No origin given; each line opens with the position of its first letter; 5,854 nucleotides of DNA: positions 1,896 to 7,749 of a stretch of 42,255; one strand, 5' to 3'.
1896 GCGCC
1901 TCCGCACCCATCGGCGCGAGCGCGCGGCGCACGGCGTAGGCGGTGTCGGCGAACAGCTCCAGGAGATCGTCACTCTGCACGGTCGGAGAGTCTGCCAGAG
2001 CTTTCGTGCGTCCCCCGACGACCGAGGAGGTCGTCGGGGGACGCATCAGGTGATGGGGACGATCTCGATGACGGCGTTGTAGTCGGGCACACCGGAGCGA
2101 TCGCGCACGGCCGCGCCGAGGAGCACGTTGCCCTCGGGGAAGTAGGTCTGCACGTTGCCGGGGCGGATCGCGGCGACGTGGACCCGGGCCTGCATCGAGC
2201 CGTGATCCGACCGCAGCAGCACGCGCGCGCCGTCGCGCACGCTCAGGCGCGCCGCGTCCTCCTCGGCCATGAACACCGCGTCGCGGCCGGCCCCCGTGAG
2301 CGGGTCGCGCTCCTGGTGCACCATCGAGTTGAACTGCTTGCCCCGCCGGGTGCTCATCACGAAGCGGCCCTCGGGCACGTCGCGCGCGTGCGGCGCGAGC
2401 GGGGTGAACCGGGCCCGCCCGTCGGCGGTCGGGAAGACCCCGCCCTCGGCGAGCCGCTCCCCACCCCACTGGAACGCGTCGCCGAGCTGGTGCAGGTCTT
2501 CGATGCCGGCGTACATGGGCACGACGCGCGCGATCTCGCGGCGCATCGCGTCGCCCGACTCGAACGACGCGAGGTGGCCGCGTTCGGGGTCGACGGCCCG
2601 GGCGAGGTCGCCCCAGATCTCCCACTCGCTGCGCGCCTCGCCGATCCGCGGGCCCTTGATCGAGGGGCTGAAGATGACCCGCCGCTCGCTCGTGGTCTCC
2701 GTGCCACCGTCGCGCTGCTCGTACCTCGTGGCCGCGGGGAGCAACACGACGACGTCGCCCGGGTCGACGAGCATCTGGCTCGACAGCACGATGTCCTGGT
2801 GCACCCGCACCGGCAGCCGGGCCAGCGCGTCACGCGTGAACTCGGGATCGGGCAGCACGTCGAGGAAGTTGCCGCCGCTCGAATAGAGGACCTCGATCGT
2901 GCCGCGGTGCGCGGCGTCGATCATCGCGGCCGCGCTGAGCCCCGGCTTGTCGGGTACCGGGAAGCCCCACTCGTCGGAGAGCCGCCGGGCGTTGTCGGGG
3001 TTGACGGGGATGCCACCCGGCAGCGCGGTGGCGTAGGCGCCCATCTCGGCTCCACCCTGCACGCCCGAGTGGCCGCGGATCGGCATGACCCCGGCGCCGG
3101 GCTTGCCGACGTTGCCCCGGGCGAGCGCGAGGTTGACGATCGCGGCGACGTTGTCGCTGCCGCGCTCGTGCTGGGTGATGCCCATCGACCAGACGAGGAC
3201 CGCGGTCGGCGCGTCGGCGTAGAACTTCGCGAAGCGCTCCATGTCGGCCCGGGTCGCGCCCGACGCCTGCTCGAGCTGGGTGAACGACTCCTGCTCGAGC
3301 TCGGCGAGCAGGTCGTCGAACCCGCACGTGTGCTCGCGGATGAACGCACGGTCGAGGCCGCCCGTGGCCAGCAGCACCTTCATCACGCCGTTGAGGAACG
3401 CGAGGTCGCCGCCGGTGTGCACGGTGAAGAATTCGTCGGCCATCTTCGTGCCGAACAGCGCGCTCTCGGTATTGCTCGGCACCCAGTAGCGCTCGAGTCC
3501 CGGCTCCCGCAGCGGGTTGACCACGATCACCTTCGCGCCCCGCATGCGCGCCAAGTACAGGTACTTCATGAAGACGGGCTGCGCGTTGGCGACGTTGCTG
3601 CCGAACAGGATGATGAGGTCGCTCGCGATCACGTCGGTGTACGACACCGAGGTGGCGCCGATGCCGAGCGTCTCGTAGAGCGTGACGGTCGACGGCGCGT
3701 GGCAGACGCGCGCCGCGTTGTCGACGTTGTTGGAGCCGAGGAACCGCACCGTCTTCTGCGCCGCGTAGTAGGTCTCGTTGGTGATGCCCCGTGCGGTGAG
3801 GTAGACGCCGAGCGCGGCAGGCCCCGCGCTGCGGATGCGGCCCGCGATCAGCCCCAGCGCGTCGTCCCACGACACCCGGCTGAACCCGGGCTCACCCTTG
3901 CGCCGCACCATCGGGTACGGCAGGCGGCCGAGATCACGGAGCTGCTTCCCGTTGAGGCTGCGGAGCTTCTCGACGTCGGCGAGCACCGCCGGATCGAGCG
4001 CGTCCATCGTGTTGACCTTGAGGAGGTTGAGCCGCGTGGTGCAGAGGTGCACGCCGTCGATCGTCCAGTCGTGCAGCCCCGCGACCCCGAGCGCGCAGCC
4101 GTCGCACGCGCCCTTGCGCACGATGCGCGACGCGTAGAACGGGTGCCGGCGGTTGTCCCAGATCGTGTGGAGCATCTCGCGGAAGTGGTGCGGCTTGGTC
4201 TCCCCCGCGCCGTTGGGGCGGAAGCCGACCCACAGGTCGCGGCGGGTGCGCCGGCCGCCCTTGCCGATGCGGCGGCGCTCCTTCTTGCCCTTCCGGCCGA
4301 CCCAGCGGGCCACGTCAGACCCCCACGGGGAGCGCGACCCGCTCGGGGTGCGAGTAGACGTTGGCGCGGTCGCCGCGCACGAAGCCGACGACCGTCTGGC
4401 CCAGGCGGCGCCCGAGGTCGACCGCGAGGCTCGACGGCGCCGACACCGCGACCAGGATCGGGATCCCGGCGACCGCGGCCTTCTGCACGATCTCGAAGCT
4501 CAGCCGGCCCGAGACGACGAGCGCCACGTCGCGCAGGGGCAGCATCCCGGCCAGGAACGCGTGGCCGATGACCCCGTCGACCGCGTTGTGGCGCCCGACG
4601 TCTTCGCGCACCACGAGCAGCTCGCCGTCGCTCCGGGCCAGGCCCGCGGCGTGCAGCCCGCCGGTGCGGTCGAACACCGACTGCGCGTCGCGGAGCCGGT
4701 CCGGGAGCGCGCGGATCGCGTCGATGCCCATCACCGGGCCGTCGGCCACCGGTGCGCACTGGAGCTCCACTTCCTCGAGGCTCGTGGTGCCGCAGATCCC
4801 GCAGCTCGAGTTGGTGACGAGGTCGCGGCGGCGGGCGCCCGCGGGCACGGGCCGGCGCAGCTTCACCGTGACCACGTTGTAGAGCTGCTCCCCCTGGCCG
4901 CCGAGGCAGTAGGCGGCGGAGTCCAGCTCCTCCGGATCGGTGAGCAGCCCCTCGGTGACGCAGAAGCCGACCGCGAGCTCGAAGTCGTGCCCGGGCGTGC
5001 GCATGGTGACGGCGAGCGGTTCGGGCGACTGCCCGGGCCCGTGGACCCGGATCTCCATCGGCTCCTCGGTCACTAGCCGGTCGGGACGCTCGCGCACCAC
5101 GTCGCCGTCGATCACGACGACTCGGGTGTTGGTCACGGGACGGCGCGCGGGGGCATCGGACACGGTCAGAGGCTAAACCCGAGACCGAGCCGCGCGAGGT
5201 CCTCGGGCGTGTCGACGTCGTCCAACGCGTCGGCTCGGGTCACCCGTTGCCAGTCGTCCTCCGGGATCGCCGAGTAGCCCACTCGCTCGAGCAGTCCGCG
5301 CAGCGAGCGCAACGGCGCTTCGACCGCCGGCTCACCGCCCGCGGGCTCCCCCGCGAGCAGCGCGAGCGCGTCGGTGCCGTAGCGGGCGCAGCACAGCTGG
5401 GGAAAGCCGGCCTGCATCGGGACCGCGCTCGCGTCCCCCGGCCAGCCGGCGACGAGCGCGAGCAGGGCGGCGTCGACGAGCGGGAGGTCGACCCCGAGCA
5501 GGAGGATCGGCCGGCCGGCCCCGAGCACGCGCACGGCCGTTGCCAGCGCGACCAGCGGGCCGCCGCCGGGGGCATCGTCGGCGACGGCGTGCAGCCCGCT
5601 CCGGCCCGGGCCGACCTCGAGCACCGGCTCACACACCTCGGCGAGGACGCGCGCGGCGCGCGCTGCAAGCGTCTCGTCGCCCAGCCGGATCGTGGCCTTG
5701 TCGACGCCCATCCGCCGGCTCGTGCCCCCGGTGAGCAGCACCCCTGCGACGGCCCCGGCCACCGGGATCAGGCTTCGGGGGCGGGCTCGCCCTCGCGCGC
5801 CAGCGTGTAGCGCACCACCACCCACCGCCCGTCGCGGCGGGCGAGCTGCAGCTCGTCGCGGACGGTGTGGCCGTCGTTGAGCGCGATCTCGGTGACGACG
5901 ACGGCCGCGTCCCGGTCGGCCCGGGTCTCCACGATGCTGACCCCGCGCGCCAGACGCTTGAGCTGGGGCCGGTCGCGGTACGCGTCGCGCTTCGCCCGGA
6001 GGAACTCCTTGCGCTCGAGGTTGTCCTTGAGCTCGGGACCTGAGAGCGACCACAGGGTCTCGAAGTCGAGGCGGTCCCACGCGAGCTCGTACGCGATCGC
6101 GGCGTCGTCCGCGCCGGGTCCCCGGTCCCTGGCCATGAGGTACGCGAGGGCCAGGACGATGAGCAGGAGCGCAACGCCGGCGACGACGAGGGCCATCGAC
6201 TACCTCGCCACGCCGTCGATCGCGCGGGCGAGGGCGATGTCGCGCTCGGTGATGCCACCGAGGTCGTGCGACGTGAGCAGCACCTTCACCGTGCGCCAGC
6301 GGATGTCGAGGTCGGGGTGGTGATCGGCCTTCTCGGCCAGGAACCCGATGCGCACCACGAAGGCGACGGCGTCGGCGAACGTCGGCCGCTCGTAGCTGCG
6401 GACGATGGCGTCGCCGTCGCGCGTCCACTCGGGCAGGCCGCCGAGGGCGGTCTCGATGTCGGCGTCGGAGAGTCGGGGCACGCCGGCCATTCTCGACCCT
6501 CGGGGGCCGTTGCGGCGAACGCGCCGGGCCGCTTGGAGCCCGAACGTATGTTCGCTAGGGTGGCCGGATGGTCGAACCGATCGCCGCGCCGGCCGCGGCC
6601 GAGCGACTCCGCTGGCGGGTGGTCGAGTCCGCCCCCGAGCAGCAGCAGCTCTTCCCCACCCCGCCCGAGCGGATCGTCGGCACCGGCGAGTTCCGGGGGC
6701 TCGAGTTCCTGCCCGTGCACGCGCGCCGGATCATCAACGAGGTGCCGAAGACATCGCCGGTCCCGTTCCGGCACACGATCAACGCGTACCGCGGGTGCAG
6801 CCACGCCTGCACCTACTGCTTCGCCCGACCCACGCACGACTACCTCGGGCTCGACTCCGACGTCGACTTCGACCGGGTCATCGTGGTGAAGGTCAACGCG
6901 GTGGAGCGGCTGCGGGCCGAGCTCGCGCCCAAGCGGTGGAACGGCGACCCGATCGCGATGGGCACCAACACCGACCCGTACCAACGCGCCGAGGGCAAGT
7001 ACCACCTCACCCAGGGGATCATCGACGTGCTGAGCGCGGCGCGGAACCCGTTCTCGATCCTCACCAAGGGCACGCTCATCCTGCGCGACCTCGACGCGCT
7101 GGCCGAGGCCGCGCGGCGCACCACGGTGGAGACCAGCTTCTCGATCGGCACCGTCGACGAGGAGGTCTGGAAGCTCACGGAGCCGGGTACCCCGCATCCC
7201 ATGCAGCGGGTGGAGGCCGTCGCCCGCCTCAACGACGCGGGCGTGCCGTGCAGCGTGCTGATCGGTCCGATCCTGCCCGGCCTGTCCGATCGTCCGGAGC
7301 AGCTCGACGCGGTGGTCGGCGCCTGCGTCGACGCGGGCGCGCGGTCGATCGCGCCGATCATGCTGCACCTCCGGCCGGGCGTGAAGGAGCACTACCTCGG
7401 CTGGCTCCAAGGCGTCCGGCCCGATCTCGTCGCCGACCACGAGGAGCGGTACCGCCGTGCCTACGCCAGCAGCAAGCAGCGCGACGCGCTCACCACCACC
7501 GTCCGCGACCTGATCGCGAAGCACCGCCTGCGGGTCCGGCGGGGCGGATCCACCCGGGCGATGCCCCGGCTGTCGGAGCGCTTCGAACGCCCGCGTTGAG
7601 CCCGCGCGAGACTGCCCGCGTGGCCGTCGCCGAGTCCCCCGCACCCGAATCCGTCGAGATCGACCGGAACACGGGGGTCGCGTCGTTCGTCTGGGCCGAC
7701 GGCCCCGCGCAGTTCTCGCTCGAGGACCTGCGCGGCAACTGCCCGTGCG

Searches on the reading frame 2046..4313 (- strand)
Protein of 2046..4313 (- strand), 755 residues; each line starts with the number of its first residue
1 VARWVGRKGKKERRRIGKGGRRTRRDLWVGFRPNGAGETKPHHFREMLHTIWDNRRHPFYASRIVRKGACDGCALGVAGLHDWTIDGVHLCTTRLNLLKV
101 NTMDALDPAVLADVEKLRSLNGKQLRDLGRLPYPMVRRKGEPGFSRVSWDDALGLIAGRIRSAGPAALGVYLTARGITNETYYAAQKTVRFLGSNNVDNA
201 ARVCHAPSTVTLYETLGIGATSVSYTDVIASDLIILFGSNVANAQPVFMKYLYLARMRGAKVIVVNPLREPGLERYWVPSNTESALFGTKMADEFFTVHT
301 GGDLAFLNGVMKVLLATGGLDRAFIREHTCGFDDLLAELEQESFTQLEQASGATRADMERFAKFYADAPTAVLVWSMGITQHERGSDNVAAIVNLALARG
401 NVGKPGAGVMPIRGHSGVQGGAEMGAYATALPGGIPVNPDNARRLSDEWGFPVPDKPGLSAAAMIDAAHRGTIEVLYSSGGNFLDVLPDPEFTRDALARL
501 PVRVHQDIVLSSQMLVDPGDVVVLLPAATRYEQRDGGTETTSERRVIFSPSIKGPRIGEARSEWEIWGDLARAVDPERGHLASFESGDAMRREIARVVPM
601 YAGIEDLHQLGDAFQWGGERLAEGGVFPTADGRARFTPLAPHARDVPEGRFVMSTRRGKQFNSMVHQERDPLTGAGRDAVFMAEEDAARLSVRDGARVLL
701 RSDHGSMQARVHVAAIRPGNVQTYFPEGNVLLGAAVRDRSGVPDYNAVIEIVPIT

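Call 44: search_protein_families(library=pfam, proteins=[window:2046-4313:-])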
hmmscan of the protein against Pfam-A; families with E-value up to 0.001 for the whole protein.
window:2046-4313:- (755 aa): 2 families
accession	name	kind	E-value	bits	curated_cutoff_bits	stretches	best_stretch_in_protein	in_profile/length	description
PF00384.28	Molybdopterin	-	2.3e-40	139.2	24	1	130-572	1-352/353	Molybdopterin oxidoreductase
PF01568.27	Molydop_binding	-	1.3e-13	51.4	26.8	1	653-748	4-109/110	Molydopterin dinucleotide binding domain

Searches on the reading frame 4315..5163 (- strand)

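Call 44: search_protein_families(library=pfam, proteins=[window:4315-5163:-])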
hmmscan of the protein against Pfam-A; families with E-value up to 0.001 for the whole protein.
window:4315-5163:- (282 aa): 1 family
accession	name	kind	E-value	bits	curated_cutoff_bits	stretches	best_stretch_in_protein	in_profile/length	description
PF02634.21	FdhD-NarQ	-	8.6e-68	229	27.2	1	31-276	1-236/237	FdhD/NarQ family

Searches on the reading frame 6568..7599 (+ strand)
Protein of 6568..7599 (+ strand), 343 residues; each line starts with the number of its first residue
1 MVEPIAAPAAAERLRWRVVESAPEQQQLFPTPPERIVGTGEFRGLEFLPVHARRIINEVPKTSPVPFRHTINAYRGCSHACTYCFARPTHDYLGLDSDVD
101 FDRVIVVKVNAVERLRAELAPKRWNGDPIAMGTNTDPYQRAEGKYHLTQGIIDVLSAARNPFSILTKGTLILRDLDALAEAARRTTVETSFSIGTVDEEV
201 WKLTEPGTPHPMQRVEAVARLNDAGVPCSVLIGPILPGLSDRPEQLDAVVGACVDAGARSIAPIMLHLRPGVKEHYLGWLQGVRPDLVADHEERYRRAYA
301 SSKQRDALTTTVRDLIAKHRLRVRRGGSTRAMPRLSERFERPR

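Call 44: search_protein_families(library=pfam, proteins=[window:6568-7599:+])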
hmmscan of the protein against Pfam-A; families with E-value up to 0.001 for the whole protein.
window:6568-7599:+ (343 aa): 1 family
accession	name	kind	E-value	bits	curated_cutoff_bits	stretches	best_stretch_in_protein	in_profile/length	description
PF04055.27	Radical_SAM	-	8.3e-16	59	29.5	1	71-243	1-158/166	Radical SAM superfamily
